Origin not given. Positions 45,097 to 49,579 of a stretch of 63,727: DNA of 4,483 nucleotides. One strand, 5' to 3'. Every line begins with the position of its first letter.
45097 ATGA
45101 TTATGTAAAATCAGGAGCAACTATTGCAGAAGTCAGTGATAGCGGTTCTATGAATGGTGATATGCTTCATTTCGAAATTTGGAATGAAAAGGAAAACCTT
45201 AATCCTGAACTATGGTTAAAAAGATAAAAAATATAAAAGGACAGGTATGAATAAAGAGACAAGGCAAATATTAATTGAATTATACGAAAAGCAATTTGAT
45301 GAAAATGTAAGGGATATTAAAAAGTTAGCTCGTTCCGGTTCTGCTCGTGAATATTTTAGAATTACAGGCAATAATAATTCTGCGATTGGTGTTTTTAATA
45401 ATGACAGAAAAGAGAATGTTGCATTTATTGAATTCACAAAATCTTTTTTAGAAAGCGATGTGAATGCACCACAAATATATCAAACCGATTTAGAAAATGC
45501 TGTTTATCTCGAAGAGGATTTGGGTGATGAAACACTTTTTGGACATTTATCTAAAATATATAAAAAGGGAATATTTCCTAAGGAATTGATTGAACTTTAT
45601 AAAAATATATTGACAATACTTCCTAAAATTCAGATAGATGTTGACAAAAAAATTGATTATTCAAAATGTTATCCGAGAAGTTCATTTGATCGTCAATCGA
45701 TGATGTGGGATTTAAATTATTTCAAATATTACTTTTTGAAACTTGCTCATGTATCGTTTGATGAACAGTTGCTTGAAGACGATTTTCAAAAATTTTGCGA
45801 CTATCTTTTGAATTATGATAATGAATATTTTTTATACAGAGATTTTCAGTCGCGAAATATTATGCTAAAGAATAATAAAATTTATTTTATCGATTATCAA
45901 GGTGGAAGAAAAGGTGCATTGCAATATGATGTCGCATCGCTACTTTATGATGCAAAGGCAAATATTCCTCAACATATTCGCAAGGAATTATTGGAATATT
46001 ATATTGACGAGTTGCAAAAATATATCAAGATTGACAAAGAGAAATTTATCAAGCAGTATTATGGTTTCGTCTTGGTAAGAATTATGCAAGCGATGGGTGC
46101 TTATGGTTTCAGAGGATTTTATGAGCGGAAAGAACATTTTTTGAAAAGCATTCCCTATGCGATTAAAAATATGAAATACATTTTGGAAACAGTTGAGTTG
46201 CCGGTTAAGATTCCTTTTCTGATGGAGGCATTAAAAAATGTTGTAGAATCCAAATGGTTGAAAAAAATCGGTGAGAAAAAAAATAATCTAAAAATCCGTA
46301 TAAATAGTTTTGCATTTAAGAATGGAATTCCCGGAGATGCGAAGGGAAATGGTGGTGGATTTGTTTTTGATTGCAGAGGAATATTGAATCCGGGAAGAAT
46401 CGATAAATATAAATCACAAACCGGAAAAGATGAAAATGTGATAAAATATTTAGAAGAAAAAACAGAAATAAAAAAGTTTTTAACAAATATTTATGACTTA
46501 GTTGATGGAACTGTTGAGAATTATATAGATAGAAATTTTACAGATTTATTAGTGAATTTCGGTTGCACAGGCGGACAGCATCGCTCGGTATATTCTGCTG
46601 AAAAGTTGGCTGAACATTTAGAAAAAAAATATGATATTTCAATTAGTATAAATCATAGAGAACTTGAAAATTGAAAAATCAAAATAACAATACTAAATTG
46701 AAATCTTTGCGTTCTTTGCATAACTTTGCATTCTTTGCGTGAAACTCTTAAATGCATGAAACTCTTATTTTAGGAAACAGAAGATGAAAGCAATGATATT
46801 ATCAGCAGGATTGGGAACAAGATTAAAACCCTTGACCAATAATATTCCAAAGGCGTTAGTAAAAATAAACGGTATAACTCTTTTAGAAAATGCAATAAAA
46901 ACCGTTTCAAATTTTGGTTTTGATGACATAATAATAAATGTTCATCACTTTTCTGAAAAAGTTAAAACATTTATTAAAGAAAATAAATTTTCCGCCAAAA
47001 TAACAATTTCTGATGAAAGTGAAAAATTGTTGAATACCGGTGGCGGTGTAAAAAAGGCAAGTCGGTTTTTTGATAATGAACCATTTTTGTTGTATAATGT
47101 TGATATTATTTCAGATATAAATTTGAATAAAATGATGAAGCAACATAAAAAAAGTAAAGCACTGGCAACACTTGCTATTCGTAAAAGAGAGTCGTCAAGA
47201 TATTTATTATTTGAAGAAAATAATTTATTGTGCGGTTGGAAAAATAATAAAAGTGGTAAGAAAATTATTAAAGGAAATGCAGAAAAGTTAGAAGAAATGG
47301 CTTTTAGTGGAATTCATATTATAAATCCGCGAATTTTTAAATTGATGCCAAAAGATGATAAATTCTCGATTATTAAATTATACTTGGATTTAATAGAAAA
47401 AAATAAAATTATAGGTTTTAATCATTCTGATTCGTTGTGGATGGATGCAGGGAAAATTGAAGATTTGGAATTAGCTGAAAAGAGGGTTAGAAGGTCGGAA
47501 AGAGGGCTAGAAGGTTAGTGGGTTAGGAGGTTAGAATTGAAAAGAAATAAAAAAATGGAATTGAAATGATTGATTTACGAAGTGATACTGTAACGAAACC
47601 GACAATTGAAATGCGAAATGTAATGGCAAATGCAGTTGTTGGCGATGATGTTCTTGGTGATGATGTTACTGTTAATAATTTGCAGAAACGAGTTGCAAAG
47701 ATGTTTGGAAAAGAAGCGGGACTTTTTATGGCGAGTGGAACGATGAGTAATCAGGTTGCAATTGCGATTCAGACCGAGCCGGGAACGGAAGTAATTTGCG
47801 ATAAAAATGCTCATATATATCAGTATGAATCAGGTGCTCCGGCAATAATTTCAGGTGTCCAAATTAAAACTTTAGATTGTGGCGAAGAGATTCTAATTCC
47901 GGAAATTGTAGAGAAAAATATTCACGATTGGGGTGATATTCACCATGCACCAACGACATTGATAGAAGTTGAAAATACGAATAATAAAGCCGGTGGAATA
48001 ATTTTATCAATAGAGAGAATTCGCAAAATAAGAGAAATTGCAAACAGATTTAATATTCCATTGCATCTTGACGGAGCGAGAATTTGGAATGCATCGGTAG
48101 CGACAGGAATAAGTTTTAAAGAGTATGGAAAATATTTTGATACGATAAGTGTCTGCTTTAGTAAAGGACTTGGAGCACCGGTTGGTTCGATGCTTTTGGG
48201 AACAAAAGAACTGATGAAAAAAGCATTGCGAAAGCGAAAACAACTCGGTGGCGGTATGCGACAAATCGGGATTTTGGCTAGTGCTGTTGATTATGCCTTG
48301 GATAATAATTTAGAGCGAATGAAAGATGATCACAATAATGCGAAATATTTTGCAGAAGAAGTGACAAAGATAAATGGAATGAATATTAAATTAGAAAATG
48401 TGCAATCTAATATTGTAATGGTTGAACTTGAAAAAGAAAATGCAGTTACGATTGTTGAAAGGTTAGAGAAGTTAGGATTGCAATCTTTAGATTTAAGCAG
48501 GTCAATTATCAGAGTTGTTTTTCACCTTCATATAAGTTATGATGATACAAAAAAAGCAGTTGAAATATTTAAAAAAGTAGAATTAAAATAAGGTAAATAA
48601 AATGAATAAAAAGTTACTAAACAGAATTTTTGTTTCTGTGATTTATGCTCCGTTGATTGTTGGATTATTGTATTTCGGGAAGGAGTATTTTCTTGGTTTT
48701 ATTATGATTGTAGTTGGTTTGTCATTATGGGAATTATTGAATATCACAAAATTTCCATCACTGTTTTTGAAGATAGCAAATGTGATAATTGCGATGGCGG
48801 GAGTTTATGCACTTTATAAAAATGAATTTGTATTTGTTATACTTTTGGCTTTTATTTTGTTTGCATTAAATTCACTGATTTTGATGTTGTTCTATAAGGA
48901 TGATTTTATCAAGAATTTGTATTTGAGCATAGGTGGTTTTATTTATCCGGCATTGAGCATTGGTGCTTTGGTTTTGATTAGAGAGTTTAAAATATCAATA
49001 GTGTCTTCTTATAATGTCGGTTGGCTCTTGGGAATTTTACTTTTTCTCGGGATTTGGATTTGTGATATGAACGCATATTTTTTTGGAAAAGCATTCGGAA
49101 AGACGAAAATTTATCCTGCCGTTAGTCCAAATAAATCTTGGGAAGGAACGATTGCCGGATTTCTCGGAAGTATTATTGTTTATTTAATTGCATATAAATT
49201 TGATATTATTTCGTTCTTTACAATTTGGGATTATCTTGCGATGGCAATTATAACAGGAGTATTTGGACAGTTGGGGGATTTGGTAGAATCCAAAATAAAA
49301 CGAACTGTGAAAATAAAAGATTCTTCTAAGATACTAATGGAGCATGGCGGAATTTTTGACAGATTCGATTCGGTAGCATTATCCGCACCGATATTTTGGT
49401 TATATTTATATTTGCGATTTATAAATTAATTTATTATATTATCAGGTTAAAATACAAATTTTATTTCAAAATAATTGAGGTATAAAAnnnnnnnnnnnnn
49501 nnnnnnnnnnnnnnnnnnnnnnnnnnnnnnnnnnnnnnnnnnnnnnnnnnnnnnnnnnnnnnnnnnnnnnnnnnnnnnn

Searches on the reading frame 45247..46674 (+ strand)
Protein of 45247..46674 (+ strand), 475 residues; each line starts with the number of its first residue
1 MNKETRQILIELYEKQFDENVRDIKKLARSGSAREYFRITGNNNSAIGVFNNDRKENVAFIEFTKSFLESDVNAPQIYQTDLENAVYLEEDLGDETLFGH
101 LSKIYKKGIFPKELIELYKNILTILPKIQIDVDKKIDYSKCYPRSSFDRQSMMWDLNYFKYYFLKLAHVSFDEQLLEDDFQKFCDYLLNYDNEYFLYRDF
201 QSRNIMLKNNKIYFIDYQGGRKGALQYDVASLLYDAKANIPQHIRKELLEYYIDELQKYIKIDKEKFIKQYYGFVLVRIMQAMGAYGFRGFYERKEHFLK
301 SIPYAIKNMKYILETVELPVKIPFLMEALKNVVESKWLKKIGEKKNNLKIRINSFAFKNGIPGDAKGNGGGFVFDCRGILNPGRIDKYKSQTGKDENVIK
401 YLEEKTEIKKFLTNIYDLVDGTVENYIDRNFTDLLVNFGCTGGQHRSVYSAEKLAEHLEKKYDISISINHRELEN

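Call 54: search_protein_families(library=pfam, proteins=[window:45247-46674:+], max_evalue=1e-8)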
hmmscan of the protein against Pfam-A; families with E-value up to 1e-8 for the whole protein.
window:45247-46674:+ (475 aa): 1 family
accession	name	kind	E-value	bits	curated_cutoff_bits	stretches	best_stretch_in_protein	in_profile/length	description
PF22740.1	PapZ_C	-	2.6e-35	121.7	27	1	348-474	1-121/121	RapZ C-terminal domain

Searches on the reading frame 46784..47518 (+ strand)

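Call 54: search_protein_families(library=pfam, proteins=[window:46784-47518:+], max_evalue=1e-8)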
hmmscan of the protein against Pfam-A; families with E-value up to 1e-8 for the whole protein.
window:46784-47518:+ (244 aa): 2 families
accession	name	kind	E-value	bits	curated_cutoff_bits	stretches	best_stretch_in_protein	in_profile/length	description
PF00483.29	NTP_transferase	-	3e-24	86.4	21.2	1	2-235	1-242/245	Nucleotidyl transferase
PF12804.13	NTP_transf_3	-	6.9e-11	43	27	1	3-144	1-134/160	MobA-like NTP transferase domain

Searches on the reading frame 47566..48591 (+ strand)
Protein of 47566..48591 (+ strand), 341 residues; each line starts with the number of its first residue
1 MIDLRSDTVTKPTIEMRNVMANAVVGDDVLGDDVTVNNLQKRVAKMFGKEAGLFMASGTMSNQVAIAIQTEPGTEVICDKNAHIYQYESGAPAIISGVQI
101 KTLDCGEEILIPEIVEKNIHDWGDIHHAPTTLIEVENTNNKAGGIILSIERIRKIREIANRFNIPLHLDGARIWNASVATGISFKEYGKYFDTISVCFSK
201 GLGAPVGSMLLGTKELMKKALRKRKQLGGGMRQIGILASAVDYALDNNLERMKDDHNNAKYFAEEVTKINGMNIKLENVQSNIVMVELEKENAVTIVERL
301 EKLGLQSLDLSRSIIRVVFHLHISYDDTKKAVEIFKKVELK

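Call 54: search_protein_families(library=pfam, proteins=[window:47566-48591:+], max_evalue=1e-8)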
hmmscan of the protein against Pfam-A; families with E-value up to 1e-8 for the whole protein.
window:47566-48591:+ (341 aa): 1 family
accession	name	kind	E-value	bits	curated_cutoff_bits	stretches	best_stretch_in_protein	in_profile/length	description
PF01212.27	Beta_elim_lyase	-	2e-99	333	27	1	3-287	1-286/288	Beta-eliminating lyase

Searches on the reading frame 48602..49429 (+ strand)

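Call 55: search_protein_families(library=pfam, proteins=[window:48602-49429:+], max_evalue=1e-8)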
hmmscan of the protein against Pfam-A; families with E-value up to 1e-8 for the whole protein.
window:48602-49429:+ (275 aa): 1 family
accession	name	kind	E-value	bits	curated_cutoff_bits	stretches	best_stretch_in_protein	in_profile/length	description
PF01148.25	CTP_transf_1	-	3e-55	188.4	24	1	7-270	2-262/264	Cytidylyltransferase family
